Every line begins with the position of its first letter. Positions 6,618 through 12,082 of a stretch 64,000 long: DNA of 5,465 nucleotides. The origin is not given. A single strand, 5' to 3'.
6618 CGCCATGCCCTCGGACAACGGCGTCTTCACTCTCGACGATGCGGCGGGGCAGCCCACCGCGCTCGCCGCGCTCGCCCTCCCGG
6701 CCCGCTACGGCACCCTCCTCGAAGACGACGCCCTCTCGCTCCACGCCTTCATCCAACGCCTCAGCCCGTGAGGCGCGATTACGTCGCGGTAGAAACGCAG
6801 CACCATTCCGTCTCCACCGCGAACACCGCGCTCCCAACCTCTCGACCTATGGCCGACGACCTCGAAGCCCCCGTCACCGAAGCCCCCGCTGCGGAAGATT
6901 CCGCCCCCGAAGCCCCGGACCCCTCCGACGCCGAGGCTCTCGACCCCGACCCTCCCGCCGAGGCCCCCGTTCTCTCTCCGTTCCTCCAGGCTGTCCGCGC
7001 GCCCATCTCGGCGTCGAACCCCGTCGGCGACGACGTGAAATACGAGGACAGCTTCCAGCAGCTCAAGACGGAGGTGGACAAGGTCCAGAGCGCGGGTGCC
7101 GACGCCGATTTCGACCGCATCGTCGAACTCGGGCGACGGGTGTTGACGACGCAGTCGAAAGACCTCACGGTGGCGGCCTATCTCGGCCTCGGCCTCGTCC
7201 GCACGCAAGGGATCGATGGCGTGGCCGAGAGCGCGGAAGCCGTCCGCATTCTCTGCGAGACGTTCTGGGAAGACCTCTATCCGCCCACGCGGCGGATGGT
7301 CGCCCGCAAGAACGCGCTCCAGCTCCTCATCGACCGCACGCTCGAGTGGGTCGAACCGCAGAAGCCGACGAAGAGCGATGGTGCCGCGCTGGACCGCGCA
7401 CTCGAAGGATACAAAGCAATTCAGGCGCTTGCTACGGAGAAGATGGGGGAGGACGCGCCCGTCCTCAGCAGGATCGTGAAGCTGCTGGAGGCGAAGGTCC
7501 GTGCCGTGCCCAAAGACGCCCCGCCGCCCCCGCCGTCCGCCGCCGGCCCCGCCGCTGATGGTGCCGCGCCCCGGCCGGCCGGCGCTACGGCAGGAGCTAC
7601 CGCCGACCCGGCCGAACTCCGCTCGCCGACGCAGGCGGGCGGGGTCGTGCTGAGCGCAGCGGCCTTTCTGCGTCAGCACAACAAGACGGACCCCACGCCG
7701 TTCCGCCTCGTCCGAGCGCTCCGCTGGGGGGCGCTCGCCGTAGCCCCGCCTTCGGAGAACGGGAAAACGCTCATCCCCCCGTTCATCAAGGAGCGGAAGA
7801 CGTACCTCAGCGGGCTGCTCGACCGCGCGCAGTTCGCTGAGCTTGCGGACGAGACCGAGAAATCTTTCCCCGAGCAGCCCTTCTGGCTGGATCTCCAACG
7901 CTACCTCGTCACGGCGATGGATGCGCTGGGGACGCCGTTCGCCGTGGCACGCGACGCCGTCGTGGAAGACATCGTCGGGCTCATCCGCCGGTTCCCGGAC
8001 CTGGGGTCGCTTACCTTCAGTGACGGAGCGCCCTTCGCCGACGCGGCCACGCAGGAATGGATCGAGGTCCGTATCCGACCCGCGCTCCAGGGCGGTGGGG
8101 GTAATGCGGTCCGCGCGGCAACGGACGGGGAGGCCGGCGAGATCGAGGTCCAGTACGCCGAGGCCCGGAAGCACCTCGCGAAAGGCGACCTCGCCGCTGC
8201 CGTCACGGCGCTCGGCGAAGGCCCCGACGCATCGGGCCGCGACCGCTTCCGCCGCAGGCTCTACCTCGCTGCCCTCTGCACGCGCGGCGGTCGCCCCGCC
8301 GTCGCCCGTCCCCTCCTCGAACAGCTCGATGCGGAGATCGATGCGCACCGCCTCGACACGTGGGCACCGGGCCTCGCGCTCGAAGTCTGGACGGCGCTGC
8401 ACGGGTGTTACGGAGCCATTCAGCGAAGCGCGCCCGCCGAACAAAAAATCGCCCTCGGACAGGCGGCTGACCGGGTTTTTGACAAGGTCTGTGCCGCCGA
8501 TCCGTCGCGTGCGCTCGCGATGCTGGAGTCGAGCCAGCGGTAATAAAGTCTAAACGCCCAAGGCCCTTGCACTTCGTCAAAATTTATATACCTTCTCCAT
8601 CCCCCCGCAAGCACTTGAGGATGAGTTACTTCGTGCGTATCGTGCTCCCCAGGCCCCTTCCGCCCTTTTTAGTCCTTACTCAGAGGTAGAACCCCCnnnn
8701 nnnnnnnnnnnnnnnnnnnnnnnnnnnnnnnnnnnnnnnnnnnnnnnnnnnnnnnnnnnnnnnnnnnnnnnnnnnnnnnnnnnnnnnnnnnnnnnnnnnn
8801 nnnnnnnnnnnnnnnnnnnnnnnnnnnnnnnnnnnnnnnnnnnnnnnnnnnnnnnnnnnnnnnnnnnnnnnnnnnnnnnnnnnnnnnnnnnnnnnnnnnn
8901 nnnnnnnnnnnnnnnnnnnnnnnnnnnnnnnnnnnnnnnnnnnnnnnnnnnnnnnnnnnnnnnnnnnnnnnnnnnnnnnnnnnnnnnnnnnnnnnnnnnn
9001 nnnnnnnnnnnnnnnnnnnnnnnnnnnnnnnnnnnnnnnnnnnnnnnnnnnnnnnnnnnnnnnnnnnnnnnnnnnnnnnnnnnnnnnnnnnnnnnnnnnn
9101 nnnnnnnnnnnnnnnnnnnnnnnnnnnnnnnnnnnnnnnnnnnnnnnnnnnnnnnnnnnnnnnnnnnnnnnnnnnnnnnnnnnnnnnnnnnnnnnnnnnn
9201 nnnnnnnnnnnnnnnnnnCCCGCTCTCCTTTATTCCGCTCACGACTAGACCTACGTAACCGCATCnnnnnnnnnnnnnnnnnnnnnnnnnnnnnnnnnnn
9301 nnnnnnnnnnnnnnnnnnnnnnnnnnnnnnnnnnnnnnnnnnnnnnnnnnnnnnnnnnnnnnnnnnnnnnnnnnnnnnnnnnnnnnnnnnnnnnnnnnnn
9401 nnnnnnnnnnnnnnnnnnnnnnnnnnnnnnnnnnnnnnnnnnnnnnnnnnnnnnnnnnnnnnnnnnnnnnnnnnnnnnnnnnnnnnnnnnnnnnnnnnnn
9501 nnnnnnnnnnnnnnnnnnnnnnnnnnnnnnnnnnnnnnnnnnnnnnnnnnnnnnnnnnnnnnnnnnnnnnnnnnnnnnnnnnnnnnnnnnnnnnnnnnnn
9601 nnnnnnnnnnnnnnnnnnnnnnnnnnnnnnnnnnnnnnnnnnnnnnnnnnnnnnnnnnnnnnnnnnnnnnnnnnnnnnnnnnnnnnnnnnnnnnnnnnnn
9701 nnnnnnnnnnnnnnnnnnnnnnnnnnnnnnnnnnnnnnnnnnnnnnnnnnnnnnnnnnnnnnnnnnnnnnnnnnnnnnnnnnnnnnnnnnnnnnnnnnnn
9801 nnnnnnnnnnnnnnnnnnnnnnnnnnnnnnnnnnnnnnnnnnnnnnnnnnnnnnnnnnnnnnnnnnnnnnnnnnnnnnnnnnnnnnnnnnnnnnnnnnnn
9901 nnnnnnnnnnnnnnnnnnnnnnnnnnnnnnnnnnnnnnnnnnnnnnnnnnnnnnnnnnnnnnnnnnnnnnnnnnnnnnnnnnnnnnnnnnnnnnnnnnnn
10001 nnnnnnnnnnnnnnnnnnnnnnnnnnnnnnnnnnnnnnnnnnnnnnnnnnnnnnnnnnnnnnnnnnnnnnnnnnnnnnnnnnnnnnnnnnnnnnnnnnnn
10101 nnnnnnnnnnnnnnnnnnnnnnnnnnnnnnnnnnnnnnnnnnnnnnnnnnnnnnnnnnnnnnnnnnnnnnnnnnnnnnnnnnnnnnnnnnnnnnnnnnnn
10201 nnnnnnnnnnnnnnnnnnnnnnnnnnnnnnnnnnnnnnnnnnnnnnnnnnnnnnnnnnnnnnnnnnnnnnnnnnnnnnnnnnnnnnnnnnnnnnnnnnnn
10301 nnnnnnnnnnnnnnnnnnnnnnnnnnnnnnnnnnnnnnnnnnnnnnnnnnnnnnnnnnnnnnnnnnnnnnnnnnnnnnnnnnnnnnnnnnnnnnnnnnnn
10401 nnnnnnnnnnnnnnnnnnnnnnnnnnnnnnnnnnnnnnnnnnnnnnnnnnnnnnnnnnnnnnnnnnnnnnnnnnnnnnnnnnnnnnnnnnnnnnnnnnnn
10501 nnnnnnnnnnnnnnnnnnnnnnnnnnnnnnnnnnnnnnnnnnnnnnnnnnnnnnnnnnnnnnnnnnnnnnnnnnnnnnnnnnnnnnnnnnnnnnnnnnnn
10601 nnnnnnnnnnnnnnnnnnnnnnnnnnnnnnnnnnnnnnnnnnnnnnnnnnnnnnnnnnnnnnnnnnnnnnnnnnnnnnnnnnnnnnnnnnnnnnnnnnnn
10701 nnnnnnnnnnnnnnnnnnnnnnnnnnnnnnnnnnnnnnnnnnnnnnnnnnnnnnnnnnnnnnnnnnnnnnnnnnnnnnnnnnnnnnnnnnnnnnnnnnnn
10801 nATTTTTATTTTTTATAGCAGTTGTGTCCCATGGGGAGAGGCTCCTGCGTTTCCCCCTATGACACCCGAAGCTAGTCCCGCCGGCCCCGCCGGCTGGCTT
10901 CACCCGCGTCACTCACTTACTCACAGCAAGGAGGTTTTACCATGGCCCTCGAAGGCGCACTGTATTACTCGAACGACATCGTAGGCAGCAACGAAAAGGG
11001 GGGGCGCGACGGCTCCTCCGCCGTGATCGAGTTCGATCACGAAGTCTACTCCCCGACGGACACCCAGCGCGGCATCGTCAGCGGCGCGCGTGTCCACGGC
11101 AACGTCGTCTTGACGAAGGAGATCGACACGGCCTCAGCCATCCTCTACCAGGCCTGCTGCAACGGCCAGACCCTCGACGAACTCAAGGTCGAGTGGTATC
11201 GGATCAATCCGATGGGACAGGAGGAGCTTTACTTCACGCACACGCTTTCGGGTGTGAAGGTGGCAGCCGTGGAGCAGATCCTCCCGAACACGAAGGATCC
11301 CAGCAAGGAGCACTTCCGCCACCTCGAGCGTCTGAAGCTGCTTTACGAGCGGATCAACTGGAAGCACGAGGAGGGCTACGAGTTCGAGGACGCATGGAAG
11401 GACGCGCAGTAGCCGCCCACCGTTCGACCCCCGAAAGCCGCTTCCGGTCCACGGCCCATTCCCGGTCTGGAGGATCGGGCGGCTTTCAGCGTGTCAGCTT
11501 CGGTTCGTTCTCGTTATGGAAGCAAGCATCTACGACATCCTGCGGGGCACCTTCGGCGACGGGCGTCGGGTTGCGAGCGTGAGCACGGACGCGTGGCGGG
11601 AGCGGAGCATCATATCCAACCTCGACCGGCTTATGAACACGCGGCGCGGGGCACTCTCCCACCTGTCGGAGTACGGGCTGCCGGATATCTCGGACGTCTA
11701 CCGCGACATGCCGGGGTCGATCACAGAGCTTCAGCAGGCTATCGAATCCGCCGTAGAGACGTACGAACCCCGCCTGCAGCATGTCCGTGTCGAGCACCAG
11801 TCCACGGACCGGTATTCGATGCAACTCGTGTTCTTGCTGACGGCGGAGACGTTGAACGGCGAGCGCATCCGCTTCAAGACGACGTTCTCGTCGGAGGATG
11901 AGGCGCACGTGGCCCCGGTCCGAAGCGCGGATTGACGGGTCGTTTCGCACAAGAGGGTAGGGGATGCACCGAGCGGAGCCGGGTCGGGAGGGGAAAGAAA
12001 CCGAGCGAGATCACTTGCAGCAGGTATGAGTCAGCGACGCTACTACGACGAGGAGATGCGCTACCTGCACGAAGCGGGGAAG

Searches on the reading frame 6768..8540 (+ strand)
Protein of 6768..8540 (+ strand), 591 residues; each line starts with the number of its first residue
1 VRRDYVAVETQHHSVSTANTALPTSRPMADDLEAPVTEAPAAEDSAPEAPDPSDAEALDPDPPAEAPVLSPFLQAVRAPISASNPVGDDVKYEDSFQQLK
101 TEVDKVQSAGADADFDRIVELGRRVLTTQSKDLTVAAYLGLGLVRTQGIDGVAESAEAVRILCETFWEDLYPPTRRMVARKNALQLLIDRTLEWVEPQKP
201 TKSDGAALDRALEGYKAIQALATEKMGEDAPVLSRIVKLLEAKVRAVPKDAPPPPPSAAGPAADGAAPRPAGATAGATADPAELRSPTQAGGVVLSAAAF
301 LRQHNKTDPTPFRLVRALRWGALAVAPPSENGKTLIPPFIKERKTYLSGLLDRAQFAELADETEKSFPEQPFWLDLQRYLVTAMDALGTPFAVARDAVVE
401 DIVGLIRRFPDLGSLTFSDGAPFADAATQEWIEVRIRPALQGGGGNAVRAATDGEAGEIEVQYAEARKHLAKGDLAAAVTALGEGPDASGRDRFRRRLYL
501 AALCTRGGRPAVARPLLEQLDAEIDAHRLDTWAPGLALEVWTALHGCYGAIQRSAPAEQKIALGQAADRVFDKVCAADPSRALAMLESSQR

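Call 11: search_protein_families(library=pfam, proteins=[window:6768-8540:+], max_evalue=0.001)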
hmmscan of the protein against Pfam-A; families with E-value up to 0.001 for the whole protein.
window:6768-8540:+ (591 aa): 2 families
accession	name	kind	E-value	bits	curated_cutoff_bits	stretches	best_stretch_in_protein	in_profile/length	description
PF16989.10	T6SS_VasJ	-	6.7e-63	213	26.2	1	288-543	5-254/255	Type VI secretion, EvfE, EvfF, ImpA, BimE, VC_A0119, VasJ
PF06812.17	ImpA_N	-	2.9e-25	89.1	26.9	1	78-188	2-118/119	ImpA, N-terminal, type VI secretion system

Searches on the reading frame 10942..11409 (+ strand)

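Call 83: search_protein_families(library=pfam, proteins=[window:10942-11409:+], max_evalue=0.001)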
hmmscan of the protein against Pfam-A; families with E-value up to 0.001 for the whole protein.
window:10942-11409:+ (156 aa): 1 family
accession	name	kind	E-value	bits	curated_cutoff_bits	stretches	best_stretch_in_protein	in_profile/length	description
PF05638.18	T6SS_HCP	-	5.6e-26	91.8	23.5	1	11-142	5-129/129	Type VI secretion system effector, Hcp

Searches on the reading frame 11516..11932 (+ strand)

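Call 83: search_protein_families(library=pfam, proteins=[window:11516-11932:+], max_evalue=0.001)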
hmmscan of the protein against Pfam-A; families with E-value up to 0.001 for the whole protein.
window:11516-11932:+ (139 aa): 1 family
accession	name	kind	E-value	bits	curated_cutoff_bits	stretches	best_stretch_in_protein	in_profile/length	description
PF04965.19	GPW_gp25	-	4.1e-14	52.6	27.2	1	29-97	4-73/96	Baseplate wedge protein gp25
